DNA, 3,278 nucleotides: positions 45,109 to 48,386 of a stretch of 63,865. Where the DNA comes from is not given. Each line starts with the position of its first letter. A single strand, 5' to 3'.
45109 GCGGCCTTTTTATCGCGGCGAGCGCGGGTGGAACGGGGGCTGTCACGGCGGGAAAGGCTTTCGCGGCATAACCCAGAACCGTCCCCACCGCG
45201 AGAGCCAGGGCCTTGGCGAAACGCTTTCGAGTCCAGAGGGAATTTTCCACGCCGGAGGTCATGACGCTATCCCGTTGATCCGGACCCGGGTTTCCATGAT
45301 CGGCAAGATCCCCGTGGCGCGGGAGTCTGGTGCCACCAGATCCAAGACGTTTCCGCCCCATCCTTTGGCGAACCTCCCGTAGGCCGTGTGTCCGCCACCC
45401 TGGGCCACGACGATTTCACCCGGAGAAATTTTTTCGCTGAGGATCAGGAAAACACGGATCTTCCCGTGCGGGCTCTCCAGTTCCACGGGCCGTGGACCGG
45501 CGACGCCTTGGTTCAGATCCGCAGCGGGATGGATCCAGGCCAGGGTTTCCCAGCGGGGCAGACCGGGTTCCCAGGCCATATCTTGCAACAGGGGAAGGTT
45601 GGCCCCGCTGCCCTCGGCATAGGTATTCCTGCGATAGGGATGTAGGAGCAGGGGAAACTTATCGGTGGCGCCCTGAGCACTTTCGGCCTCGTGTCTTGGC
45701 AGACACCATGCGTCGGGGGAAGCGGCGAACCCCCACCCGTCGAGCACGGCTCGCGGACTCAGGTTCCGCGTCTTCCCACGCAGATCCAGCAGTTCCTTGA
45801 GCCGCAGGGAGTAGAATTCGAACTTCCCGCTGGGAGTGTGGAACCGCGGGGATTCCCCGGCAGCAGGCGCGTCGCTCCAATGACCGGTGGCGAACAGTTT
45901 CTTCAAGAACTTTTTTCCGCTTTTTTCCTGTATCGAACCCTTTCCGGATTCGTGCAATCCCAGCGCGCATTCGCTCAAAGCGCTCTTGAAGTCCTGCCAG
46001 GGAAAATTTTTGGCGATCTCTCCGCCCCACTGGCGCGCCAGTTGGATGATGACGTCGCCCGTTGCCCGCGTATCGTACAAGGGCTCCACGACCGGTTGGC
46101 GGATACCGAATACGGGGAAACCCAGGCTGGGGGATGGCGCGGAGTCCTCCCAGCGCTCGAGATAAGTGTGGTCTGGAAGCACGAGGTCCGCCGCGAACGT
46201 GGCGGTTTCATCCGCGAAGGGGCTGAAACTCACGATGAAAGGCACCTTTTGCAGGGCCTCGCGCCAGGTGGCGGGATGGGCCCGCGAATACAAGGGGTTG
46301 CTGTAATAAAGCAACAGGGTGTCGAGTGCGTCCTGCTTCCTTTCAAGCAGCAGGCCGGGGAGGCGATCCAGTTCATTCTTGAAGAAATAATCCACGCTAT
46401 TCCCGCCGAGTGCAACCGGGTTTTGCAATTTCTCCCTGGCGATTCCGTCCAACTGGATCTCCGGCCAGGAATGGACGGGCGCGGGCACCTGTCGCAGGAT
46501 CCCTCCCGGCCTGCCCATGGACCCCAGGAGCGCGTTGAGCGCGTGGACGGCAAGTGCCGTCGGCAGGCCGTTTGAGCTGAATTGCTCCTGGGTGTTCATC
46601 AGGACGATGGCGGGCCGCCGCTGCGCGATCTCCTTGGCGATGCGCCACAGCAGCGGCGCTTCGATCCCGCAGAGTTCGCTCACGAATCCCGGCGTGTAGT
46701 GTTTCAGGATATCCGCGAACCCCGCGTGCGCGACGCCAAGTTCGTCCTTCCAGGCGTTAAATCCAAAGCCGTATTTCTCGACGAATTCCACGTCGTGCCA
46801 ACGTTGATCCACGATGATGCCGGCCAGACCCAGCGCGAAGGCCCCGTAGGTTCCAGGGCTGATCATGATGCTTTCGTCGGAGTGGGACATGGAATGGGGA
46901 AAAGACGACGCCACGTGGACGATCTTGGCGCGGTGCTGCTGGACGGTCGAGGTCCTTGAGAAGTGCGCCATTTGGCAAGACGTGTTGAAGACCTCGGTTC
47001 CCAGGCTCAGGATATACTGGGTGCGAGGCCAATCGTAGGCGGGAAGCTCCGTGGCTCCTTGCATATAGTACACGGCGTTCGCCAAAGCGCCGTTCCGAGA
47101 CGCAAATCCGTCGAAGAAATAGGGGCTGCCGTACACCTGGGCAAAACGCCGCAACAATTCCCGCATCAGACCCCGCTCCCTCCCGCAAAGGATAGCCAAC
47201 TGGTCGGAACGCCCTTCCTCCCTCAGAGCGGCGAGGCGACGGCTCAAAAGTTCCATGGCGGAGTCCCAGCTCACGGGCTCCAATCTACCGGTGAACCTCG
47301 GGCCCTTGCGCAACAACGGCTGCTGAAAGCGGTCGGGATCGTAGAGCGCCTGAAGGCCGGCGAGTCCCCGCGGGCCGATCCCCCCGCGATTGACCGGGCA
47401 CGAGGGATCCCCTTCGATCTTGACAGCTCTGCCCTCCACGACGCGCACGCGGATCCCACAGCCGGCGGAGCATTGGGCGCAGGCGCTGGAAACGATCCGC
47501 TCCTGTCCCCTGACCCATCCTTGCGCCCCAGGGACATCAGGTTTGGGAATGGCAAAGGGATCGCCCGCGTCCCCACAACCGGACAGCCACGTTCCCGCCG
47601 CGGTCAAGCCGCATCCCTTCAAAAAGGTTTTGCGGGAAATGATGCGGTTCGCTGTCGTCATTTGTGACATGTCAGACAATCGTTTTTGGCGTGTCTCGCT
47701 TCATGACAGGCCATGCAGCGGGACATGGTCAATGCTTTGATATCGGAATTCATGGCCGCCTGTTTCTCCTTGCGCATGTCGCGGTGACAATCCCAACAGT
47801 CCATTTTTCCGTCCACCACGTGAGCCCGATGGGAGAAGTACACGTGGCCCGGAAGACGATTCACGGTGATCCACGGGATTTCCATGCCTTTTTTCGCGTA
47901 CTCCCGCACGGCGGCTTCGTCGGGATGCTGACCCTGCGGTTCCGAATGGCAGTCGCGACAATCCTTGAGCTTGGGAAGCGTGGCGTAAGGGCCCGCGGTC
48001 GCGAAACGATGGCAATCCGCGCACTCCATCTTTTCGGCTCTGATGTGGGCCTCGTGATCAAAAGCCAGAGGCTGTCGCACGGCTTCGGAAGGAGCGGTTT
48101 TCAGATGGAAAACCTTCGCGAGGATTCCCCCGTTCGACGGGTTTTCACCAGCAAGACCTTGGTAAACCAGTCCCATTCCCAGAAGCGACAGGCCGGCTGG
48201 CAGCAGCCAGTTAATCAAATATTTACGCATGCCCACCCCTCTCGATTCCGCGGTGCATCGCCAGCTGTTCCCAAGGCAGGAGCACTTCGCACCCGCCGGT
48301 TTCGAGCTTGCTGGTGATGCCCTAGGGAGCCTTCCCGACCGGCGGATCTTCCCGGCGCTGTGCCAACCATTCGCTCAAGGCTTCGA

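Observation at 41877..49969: Seven-gene operon linking a Cyc2/Cyt572-like outer-membrane porin-cytochrome to a minimal ACIII/Qrc-type quinone module: candidate extracellular electron-transfer conduit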

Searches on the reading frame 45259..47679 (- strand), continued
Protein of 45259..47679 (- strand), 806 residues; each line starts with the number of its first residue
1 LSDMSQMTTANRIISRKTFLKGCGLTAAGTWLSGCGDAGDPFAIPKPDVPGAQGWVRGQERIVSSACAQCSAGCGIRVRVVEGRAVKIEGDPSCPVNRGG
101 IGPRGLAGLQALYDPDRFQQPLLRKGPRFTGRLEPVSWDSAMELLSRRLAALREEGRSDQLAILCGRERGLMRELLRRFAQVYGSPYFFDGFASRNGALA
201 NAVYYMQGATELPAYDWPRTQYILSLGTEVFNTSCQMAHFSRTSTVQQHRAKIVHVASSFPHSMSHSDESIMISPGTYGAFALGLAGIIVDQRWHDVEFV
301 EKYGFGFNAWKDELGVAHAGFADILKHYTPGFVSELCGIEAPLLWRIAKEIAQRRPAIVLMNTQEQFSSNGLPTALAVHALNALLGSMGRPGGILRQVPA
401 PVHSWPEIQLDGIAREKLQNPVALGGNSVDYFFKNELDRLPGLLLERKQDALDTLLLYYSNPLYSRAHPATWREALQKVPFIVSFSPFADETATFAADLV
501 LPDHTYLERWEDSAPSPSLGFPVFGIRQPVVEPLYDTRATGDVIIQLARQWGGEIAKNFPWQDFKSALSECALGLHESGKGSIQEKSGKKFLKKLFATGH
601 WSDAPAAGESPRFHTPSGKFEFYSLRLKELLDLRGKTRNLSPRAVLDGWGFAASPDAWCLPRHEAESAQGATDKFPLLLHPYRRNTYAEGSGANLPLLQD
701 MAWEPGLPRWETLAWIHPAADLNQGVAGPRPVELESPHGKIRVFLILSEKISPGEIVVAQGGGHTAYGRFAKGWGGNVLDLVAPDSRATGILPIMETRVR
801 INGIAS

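Call 24: find_encoding_contigs(protein=P0157, flank=8000, max_places=2)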
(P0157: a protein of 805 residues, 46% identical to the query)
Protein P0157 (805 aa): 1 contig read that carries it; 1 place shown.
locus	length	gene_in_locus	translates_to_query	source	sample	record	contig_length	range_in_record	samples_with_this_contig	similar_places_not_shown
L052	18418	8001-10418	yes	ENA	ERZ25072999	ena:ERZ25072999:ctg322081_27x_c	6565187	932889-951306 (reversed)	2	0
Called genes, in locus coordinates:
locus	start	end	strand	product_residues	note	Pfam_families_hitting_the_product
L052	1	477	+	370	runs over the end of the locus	PF00989:PAS, PF08448:PAS_4, PF13188:PAS_8 (faint), PF13426:PAS_9, PF08447:PAS_3, PF00512:HisKA, PF02518:HATPase_c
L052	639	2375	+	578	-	-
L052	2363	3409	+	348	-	PF02085:Cytochrom_CIII (faint), PF14522:Cytochrome_C7 (faint), PF14537:Cytochrom_c3_2 (weak)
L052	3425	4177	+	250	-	PF09699:Paired_CXXCH_1 (faint), PF13435:Cytochrome_C554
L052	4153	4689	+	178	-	PF02085:Cytochrom_CIII (faint), PF14537:Cytochrom_c3_2 (faint), PF14522:Cytochrome_C7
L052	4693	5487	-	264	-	-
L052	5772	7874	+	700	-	PF14522:Cytochrome_C7 (faint), PF09699:Paired_CXXCH_1 (faint)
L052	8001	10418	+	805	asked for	PF04879:Molybdop_Fe4S4, PF00384:Molybdopterin, PF01568:Molydop_binding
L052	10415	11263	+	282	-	PF13183:Fer4_8 (faint), PF13534:Fer4_17 (faint), PF13187:Fer4_9 (faint), PF13237:Fer4_10 (faint), PF12838:Fer4_7, PF13247:Fer4_11, PF12797:Fer4_2 (weak), PF12838:Fer4_7 (weak), +3 more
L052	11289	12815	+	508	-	PF03916:NrfD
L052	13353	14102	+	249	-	-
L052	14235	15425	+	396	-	-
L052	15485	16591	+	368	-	PF00989:PAS, PF08448:PAS_4, PF13426:PAS_9, PF08447:PAS_3, PF07730:HisKA_3, PF02518:HATPase_c, PF13581:HATPase_c_2 (weak)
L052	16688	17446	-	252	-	PF04140:ICMT (weak)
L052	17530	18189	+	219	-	PF07638:Sigma70_ECF, PF08281:Sigma70_r4_2, PF04545:Sigma70_r4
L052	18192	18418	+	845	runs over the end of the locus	PF00515:TPR_1 (faint), PF07719:TPR_2 (faint), PF00069:Pkinase, PF07714:PK_Tyr_Ser-Thr, PF24885:TPR_NPHP3 (faint), PF13424:TPR_12 (weak), PF17874:TPR_MalT, PF13424:TPR_12, +1 more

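Call 25: find_encoding_contigs(protein=P0133, flank=8000, max_places=2)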
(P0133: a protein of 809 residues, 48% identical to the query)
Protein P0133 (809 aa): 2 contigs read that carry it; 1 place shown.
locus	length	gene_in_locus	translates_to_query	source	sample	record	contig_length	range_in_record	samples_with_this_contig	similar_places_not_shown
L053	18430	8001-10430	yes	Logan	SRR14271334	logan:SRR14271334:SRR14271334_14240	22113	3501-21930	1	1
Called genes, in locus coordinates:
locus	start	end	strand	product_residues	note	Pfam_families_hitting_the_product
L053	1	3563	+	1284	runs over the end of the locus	PF02085:Cytochrom_CIII (faint), PF14522:Cytochrome_C7 (faint), PF14537:Cytochrom_c3_2 (faint), PF22113:Mtrc-MtrF_II-IV_dom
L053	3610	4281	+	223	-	PF22113:Mtrc-MtrF_II-IV_dom (faint), PF13435:Cytochrome_C554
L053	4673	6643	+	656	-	PF05140:ResB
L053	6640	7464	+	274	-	PF01578:Cytochrom_C_asm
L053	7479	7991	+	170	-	PF02085:Cytochrom_CIII (weak), PF14522:Cytochrome_C7 (weak), PF14537:Cytochrom_c3_2 (faint), PF14522:Cytochrome_C7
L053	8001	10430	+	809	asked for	PF04879:Molybdop_Fe4S4, PF00384:Molybdopterin, PF01568:Molydop_binding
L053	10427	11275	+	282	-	PF13183:Fer4_8 (faint), PF13187:Fer4_9 (faint), PF13534:Fer4_17 (faint), PF25160:LdpA_Fe-S-bd (faint), PF00037:Fer4 (faint), PF13237:Fer4_10 (weak), PF13247:Fer4_11, PF12838:Fer4_7 (weak), +2 more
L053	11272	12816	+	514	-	PF03916:NrfD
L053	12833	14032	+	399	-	PF04055:Radical_SAM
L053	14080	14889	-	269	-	PF00106:adh_short, PF08659:KR, PF23441:SDR (faint), PF13561:adh_short_C2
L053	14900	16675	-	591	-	PF13620:CarboxypepD_reg, PF08450:SGL (faint), PF24684:Vgb_lyase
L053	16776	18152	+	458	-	PF01266:DAO (weak), PF01946:Thi4 (faint), PF12831:FAD_oxidored (faint)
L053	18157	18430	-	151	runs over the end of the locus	?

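Call 78: search_protein_families(library=ncbifam, proteins=[L052:639-2375:+, L052:2363-3409:+, L052:3425-4177:+, L052:4153-4689:+, L052:5772-7874:+, L050:6658-7383:+, L050:7469-7990:+, L053:3610-4281:+], max_evalue=0.001)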
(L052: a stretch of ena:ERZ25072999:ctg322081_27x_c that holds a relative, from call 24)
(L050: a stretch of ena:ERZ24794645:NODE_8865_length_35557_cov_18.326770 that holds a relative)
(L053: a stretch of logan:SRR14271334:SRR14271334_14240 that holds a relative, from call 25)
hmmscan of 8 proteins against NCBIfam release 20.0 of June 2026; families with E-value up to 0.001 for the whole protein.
L052:639-2375:+ (578 aa): 0 families

L052:2363-3409:+ (348 aa): 1 family
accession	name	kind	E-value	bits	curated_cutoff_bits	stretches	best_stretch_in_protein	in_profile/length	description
NF041781.1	mnquin_red_QrcA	equivalog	7.6e-13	48.4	180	1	43-171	32-173/174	menaquinone reductase multiheme cytochrome c subunit QrcA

L052:3425-4177:+ (250 aa): 6 families
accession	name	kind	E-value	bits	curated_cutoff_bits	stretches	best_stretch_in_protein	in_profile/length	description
NF041198.1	UshA_like_PCGU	equivalog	9.2e-15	54.2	275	1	44-146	402-490/519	UshA-like (seleno)protein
NF043010.1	Cyt554_Nsmonas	equivalog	5.7e-14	52.1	400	1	41-156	22-135/238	cytochrome c-550 CycA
TIGR03153.1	cytochr_NrfH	equivalog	3.2e-06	27.3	134.2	1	99-190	26-110/138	cytochrome c nitrite reductase small subunit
NF041028.1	decahem_GSU2203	exception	6e-06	25.7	325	0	96-143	31-82/317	GSU2203 family decaheme c-type cytochrome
TIGR03508.1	decahem_SO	subfamily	6.2e-06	25.9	192.2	1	102-192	3-80/258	DmsE family decaheme c-type cytochrome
TIGR01905.1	paired_CXXCH_1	subfamily_domain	8.6e-06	25.6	25.2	0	101-135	6-36/41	doubled CXXCH domain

L052:4153-4689:+ (178 aa): 5 families
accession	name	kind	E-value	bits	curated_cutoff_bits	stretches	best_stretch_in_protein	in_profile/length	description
NF041781.1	mnquin_red_QrcA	equivalog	4.1e-30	104.7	180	1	40-178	27-174/174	menaquinone reductase multiheme cytochrome c subunit QrcA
TIGR04257.1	nanowire_3heme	domain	1e-08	35.2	40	1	113-178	8-75/75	c(7)-type cytochrome triheme domain-containing protein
NF041028.1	decahem_GSU2203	exception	5.2e-06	25.9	325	0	119-177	164-229/317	GSU2203 family decaheme c-type cytochrome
TIGR03508.1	decahem_SO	subfamily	1.3e-05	24.9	192.2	0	41-89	80-130/258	DmsE family decaheme c-type cytochrome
NF043011.1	CytC7_Geobact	equivalog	0.00058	20.3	120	0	110-178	25-89/89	cytochrome c7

L052:5772-7874:+ (700 aa): 4 families
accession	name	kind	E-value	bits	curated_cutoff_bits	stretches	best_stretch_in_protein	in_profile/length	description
NF041028.1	decahem_GSU2203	exception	6.3e-16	58.5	325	2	437-495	66-124/317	GSU2203 family decaheme c-type cytochrome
TIGR03508.1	decahem_SO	subfamily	7.1e-10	38.8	192.2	1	438-626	34-201/258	DmsE family decaheme c-type cytochrome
NF041198.1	UshA_like_PCGU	equivalog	6.9e-09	34.8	275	1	390-482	440-511/519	UshA-like (seleno)protein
TIGR01905.1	paired_CXXCH_1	subfamily_domain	1.6e-06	27.9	25.2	0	558-593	8-38/41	doubled CXXCH domain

L050:6658-7383:+ (241 aa): 4 families
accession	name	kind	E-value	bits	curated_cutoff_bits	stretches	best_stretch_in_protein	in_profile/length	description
NF041198.1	UshA_like_PCGU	equivalog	8.8e-20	70.8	275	1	37-140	403-492/519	UshA-like (seleno)protein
NF043010.1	Cyt554_Nsmonas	equivalog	1.3e-13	50.9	400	1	23-142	12-131/238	cytochrome c-550 CycA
TIGR01905.1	paired_CXXCH_1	subfamily_domain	4.1e-05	23.4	25.2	0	174-187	26-39/41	doubled CXXCH domain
TIGR03508.1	decahem_SO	subfamily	6.9e-05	22.4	192.2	1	95-187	4-80/258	DmsE family decaheme c-type cytochrome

L050:7469-7990:+ (173 aa): 4 families
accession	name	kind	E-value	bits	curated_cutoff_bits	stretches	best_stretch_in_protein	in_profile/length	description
NF041781.1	mnquin_red_QrcA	equivalog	1.6e-33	115.7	180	1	13-173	8-174/174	menaquinone reductase multiheme cytochrome c subunit QrcA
TIGR04257.1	nanowire_3heme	domain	4.8e-09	36.3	40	1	110-173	10-75/75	c(7)-type cytochrome triheme domain-containing protein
NF043011.1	CytC7_Geobact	equivalog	4.3e-08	33.5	120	1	108-173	28-89/89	cytochrome c7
NF041028.1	decahem_GSU2203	exception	7.5e-05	22.1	325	1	38-83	113-160/317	GSU2203 family decaheme c-type cytochrome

L053:3610-4281:+ (223 aa): 7 families
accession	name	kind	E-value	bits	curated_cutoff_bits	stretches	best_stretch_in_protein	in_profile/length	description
NF041198.1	UshA_like_PCGU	equivalog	5.2e-16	58.3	275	1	42-186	399-512/519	UshA-like (seleno)protein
NF043010.1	Cyt554_Nsmonas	equivalog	8.6e-10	38.4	400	1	41-144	21-124/238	cytochrome c-550 CycA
TIGR03507.1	decahem_SO1788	subfamily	3.2e-07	29.2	209.3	1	41-190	171-310/672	OmcA/MtrC family decaheme c-type cytochrome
NF041028.1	decahem_GSU2203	exception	2.2e-05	23.8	325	0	26-66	11-51/317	GSU2203 family decaheme c-type cytochrome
NF045713.1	CxxCH_16_HmcA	equivalog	9.7e-05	21.1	400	1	44-140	123-210/541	sulfate respiration complex hexadecaheme cytochrome HmcA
TIGR03153.1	cytochr_NrfH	equivalog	0.00015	21.9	134.2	0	98-153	24-77/138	cytochrome c nitrite reductase small subunit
TIGR03508.1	decahem_SO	subfamily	0.00046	19.7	192.2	0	126-198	32-91/258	DmsE family decaheme c-type cytochrome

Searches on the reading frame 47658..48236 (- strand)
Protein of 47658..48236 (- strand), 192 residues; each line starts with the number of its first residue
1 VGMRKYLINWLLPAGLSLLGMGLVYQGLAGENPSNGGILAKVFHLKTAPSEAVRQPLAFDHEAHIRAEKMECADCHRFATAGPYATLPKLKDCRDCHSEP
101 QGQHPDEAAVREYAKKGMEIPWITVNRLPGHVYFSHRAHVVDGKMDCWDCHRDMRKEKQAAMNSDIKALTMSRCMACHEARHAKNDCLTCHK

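Call 3: search_protein_families(library=pfam, proteins=[window:47658-48236:-], max_evalue=0.01)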
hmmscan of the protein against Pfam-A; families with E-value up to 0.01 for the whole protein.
window:47658-48236:- (192 aa): 3 families
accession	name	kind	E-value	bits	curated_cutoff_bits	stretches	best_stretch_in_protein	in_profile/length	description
PF14522.11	Cytochrome_C7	-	1.5e-12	47.6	24.8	2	132-192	1-67/67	Cytochrome c7 and related cytochrome c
PF02085.21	Cytochrom_CIII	-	1.1e-06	29.3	22.9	1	52-178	16-101/101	Class III cytochrome C family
PF09699.15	Paired_CXXCH_1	-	0.0037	17.4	20.6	0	142-180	5-38/41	Doubled CXXCH motif (Paired_CXXCH_1)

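Call 4: search_protein_families(library=ncbifam, proteins=[window:47658-48236:-], max_evalue=0.01)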
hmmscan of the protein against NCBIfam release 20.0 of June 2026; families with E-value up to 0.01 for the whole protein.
window:47658-48236:- (192 aa): 2 families
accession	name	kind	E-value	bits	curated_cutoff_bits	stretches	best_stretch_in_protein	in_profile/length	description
NF041781.1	mnquin_red_QrcA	equivalog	6e-33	113.9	180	1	54-192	28-174/174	menaquinone reductase multiheme cytochrome c subunit QrcA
TIGR04257.1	nanowire_3heme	domain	5e-10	39.4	40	1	129-192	10-75/75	c(7)-type cytochrome triheme domain-containing protein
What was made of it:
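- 47658..48236 (-): g3: membrane-anchored pentahaem cytochrome of ActA/QrcA type. The start is GTG 48236 or ATG 48230. Call 4 (QrcA model 114 bits, below the 180 cut-off).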

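Call 43: search_solved_structures(query=window:47658-48236:-, max_evalue=0.01, show_alignments=1)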
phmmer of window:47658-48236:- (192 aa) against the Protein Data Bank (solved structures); distinct sequences matched with E-value up to 0.01: 7.
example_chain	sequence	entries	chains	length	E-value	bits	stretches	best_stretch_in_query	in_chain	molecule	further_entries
8k9e_A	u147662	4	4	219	5.8e-19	71.9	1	50-179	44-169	Cytochrome c7-like domain-containing protein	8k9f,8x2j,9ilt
6f0k_A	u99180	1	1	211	1.9e-15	60.4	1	53-179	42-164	Cytochrome c family protein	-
6lod_A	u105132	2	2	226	4.4e-14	56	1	57-179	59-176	MULTIHEME_CYTC domain-containing protein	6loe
6btm_A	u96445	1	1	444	5.3e-13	52.4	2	111-184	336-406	Alternative Complex III subunit A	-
3ouq_A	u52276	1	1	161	0.0024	20.9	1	55-192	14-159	Cytochrome c family protein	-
1kwj_A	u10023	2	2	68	0.0065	19.5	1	123-191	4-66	cytochrome c7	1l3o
1ehj_A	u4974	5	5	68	0.0084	19.2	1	123-191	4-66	CYTOCHROME C7 | CYTOCHROME C551.5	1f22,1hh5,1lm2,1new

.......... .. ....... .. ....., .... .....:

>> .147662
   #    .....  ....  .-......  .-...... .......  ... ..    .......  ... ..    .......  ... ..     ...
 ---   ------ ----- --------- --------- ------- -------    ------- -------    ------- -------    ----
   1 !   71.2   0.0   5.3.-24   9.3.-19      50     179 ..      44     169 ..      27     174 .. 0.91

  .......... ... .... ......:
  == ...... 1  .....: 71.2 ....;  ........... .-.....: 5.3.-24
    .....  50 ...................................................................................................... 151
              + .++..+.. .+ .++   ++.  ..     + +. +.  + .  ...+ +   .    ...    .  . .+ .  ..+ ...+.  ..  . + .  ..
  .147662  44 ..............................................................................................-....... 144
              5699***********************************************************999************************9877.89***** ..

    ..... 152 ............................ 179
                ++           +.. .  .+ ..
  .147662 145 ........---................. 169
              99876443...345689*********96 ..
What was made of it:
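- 47658..48236 (-): Call 43 (best PDB matches are ACIII ActA chains 8k9e_A, 6f0k_A, 6lod_A).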
